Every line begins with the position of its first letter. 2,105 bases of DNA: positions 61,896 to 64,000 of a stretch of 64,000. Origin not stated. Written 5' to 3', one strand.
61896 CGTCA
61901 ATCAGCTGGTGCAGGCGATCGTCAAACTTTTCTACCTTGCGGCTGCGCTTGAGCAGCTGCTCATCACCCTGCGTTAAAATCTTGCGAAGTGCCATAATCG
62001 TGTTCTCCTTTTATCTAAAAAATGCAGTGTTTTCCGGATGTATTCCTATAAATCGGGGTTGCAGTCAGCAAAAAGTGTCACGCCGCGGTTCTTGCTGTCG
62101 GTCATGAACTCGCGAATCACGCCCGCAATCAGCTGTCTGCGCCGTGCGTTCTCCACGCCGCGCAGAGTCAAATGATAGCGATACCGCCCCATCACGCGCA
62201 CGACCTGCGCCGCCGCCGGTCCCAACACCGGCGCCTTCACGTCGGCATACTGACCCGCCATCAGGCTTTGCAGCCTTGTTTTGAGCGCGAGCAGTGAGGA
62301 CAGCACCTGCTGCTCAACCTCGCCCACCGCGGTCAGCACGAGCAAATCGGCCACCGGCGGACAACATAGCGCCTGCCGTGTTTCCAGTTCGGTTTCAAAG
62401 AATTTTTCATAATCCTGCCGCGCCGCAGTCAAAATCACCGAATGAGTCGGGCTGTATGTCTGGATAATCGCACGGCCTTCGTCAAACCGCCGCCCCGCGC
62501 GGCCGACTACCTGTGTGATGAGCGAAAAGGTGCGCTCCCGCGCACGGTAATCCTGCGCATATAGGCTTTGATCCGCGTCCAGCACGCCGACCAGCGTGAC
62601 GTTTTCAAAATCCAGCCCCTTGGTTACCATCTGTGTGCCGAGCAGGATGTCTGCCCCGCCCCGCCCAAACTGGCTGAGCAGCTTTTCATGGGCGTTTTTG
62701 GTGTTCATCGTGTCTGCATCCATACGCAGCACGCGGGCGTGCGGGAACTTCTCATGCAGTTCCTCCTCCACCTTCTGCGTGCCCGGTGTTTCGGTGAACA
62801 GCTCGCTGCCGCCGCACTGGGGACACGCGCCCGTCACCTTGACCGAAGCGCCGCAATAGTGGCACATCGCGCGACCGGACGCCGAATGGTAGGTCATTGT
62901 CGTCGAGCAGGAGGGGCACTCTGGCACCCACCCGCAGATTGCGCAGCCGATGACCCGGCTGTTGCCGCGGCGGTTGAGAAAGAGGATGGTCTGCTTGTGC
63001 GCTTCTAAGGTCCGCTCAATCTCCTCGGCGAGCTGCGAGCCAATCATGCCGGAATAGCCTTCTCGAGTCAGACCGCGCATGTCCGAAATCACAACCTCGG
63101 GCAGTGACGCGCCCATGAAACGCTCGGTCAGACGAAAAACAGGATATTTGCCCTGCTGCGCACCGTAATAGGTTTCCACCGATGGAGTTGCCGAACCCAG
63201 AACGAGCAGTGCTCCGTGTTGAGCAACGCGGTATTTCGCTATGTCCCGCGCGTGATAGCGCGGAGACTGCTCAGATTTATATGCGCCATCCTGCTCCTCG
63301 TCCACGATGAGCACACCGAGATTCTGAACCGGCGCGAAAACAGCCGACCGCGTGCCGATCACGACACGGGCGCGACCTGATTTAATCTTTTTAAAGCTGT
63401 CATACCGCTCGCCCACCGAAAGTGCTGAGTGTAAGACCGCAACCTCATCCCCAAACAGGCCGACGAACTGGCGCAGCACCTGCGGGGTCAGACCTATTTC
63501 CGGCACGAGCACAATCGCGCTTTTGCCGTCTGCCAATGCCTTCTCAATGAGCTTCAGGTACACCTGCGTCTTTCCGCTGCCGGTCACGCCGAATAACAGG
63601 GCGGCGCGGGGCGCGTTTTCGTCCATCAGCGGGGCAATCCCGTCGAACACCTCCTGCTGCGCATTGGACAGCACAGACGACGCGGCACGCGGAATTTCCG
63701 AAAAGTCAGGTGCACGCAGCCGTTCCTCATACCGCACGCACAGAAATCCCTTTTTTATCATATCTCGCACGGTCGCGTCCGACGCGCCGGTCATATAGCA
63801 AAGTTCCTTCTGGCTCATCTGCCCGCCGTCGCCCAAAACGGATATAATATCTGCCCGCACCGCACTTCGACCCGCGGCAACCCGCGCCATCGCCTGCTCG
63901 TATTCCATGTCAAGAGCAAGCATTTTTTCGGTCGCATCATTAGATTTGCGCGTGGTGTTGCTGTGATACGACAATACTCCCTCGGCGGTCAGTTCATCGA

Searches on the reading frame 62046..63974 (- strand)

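Call 10: search_protein_families(library=ncbifam, proteins=[window:62046-63974:-], max_evalue=0.00001)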
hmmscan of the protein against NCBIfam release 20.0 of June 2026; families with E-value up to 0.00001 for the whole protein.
window:62046-63974:- (642 aa): 26 families (the best 25 are shown)
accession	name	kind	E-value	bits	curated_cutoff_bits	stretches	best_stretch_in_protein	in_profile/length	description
NF004066.1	PRK05580.1-3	equivalog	8.1e-211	702.4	813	1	10-640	167-785/788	primosomal protein N'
TIGR00595.1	priA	equivalog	1.9e-176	587.6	230.35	1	126-640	1-508/509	replication restart helicase PriA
NF004068.0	PRK05580.1-5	equivalog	3.8e-165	551.1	1249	1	62-640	218-791/795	primosomal protein N'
NF004067.0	PRK05580.1-4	equivalog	3.2e-164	548.2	763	1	23-634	124-727/737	primosomal protein N'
NF004070.0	PRK05580.2-2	equivalog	5.9e-152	507.4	921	1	31-639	127-724/729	primosomal protein N'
NF004065.0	PRK05580.1-1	equivalog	7e-146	487.4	858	1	24-640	121-728/731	primosomal protein N'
NF004069.0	PRK05580.2-1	equivalog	6.8e-128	427.8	767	1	98-608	108-586/612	primosomal protein N'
NF004071.0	PRK05580.2-3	equivalog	7.6e-128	427.5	1105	1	33-628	134-717/735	primosomal protein N'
NF004072.0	PRK05580.2-4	equivalog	1.7e-113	380.1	1030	1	119-603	134-610/648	primosomal protein N'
NF011453.0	PRK14873.1-3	equivalog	3.1e-50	171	812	1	139-559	188-588/653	primosome assembly protein PriA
NF011452.0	PRK14873.1-2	equivalog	3.4e-38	131.3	980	1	114-559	191-626/708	primosomal protein N'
NF011455.0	PRK14873.1-5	equivalog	9.4e-38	129.9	969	1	113-548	153-585/675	primosomal protein N'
NF011454.0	PRK14873.1-4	equivalog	5.1e-32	111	951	1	113-553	136-568/651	primosomal protein N'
NF011451.0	PRK14873.1-1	equivalog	1.8e-22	79.4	1147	1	156-545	265-660/764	primosome assembly protein PriA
TIGR00580.2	mfd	equivalog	8.1e-19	67.5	800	1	109-228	441-565/907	transcription-repair coupling factor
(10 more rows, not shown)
